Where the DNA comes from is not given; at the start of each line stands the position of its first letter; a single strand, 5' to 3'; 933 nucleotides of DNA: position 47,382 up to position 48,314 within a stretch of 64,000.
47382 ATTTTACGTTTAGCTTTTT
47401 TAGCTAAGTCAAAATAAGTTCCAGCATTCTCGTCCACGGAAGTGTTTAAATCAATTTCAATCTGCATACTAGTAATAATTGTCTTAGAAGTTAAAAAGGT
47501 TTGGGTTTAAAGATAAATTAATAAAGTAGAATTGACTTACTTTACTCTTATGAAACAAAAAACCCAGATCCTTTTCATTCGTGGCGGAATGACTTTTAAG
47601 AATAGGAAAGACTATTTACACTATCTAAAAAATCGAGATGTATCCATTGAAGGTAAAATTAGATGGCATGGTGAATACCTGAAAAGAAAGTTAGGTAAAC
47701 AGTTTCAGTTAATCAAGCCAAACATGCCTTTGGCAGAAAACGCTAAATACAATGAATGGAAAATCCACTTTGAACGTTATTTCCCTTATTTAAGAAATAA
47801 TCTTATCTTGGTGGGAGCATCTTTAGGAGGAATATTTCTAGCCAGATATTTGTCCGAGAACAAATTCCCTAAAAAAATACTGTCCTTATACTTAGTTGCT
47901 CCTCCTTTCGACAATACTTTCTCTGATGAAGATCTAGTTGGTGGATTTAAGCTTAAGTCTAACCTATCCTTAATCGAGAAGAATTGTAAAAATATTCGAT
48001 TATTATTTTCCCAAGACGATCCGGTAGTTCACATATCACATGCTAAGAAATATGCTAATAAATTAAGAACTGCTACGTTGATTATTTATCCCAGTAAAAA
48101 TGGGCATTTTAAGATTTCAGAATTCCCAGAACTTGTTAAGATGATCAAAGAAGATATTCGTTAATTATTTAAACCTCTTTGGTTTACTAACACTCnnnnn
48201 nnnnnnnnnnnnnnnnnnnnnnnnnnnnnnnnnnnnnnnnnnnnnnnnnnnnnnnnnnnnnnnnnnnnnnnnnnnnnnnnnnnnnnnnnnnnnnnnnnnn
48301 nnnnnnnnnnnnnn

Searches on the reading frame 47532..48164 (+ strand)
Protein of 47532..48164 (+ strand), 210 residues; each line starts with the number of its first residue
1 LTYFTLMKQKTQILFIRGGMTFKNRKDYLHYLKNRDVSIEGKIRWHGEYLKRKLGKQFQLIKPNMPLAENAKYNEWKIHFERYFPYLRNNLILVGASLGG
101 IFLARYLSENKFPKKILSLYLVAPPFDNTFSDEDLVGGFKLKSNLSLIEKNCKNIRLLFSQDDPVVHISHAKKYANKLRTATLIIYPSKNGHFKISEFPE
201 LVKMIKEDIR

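Call 73: search_protein_families(library=pfam, proteins=[window:47532-48164:+], max_evalue=0.01)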
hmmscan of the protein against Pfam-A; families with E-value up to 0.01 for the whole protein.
window:47532-48164:+ (210 aa): 2 families
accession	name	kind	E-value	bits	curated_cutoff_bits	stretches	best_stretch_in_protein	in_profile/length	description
PF06821.19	Ser_hydrolase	-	8.7e-11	42.5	22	1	48-195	17-156/172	Serine hydrolase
PF00561.26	Abhydrolase_1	-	5e-05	23.5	25.8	1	90-127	70-103/245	alpha/beta hydrolase fold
